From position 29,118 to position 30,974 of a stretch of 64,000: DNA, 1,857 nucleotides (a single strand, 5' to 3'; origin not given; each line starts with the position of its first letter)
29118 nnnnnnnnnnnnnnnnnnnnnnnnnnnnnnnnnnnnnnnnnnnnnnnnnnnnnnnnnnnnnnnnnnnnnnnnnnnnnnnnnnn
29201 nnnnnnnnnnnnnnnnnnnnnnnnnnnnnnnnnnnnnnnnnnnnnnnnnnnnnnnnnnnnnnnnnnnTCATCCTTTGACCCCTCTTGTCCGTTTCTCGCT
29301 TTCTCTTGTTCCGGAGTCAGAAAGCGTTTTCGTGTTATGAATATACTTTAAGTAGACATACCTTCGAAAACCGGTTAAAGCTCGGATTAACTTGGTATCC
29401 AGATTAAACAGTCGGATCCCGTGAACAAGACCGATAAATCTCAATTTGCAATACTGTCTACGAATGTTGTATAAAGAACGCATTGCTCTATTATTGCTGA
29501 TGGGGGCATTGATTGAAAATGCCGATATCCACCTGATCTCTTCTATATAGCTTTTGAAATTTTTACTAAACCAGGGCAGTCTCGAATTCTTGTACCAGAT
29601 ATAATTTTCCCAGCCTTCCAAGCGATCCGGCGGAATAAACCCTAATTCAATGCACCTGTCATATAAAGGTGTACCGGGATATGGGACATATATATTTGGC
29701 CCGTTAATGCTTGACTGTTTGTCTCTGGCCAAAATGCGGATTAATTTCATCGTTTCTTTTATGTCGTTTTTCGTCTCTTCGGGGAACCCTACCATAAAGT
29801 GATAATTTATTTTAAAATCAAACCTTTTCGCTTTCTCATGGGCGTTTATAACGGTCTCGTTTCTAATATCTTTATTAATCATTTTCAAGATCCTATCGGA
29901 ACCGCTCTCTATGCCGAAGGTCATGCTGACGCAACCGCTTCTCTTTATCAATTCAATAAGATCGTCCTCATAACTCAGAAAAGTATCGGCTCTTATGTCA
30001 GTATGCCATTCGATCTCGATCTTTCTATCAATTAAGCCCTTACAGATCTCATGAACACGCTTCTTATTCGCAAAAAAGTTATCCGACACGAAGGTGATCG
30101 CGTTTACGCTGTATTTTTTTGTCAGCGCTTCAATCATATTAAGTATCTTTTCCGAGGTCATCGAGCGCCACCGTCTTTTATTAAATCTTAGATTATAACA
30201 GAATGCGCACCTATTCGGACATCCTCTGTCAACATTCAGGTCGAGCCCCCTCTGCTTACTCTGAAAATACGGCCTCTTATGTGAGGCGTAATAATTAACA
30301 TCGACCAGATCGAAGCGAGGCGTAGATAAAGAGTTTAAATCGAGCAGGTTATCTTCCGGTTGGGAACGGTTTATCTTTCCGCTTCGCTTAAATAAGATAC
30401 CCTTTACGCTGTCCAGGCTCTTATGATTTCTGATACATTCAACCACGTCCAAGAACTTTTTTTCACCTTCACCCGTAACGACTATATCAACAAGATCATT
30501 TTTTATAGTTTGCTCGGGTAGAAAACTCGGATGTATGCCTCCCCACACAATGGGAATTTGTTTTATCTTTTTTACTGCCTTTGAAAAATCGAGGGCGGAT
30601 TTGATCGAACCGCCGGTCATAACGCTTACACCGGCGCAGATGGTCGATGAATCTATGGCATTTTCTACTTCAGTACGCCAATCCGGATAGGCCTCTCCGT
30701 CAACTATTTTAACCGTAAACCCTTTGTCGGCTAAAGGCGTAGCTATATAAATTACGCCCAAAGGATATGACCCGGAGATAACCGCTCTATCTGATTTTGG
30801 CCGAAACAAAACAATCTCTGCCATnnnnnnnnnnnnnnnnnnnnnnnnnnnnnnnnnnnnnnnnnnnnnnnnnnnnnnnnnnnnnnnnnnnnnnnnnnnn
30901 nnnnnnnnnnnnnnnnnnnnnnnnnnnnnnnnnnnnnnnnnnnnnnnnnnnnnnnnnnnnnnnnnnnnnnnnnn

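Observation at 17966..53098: Exceptional density of B12-binding radical SAM paralogues (7) plus 6 class I methyltransferases inside one glycan gene cluster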

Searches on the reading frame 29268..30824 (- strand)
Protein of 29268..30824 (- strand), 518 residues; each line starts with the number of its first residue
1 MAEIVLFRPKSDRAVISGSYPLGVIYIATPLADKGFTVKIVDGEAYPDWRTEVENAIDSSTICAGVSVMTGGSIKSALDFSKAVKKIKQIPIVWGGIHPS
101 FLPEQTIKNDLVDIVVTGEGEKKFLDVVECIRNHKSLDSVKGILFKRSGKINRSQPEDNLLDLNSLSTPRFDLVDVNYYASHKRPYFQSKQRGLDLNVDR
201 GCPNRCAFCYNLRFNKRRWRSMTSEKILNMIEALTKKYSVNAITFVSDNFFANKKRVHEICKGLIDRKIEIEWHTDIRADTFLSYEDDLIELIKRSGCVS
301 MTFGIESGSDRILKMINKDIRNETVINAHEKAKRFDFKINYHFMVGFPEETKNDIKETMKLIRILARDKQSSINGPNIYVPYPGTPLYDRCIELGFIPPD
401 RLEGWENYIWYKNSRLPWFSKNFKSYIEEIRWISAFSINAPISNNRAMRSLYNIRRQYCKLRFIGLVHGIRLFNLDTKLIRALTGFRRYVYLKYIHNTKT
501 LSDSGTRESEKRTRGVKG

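Call 4: search_protein_families(library=pfam, proteins=[window:29268-30824:-], max_evalue=0.01)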
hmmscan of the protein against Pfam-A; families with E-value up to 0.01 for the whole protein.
window:29268-30824:- (518 aa): 4 families
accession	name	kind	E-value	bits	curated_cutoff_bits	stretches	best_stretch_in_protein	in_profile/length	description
PF04055.27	Radical_SAM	-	2.3e-29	103.1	29.5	1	199-362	4-166/166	Radical SAM superfamily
PF02310.24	B12-binding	-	1e-15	58.1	32.1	1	20-126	13-119/121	B12 binding domain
PF19864.5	Radical_SAM_N2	-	0.00095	19.1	29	1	88-142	84-136/151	Radical SAM proteins, N-terminal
PF13353.11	Fer4_12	-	0.0015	19.3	22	1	200-268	13-81/137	4Fe-4S single cluster domain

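Call 5: search_protein_families(library=ncbifam, proteins=[window:29268-30824:-], max_evalue=0.01)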
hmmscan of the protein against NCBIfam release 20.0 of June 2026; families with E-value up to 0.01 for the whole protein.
window:29268-30824:- (518 aa): 41 families (the best 25 are shown)
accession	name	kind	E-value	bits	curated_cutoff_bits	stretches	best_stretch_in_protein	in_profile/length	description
TIGR02026.1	BchE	equivalog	3.9e-46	157.9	481.35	1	13-391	13-387/497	magnesium-protoporphyrin IX monomethyl ester anaerobic oxidative cyclase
NF050148.1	rSAM_ApyD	equivalog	1.1e-40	139.6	750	1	75-390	88-392/645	RiPP biosynthesis radical SAM protein ApyD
TIGR03471.1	HpnJ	equivalog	1.2e-37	129.9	577.6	1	72-401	79-397/472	hopanoid biosynthesis associated radical SAM protein HpnJ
TIGR04479.1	bcpD_PhpK_rSAM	subfamily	3.3e-36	124.7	600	1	20-364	71-408/504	PhpK family radical SAM P-methyltransferase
TIGR04072.2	rSAM_ladder_B12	equivalog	2e-35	122.3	360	1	20-399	17-380/443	lipid biosynthesis B12-binding/radical SAM protein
TIGR04013.1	B12_SAM_MJ_1487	hypoth_equivalog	4.6e-35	121.2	251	1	65-389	48-355/382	TIGR04013 family B12-binding domain/radical SAM domain-containing protein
TIGR04385.1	B12_rSAM_cofa1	equivalog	1.5e-32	113.4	450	1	19-364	18-363/438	B12 lower ligand biosynthesis radical SAM protein BzaD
NF038361.1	rSAM_Sden_1168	equivalog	3.2e-32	111.8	575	1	63-397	143-479/560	Sden_1168 family B12-binding radical SAM P-methyltransferase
TIGR04014.1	B12_SAM_MJ_0865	equivalog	2.9e-31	108.7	360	1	18-393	8-360/434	methyl-coenzyme M reductase glutamine C-methyltransferase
TIGR03975.1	rSAM_ocin_1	subfamily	1.8e-27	96.1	281.85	1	63-366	131-431/606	RiPP maturation radical SAM C-methyltransferase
TIGR04295.1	B12_rSAM_oligo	hypoth_equivalog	1.3e-26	93.3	400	1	82-392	95-385/422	TIGR04295 family B12-binding domain-containing radical SAM protein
TIGR04367.1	HpnR_B12_rSAM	equivalog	8.5e-26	90.5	650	1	21-388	22-370/490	hopanoid C-3 methylase HpnR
TIGR04190.1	B12_SAM_Ta0216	equivalog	1.7e-24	86.4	500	1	19-368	35-397/554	TIGR04190 family B12-binding domain/radical SAM domain protein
NF033070.1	rSAM_AprD4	equivalog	1.7e-22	80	500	1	159-398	166-397/456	AprD4 family radical SAM diol-dehydratase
TIGR03960.1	rSAM_fuse_unch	hypoth_equivalog_domain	2.3e-21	75.9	462.3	1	145-363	205-422/605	TIGR03960 family B12-binding radical SAM protein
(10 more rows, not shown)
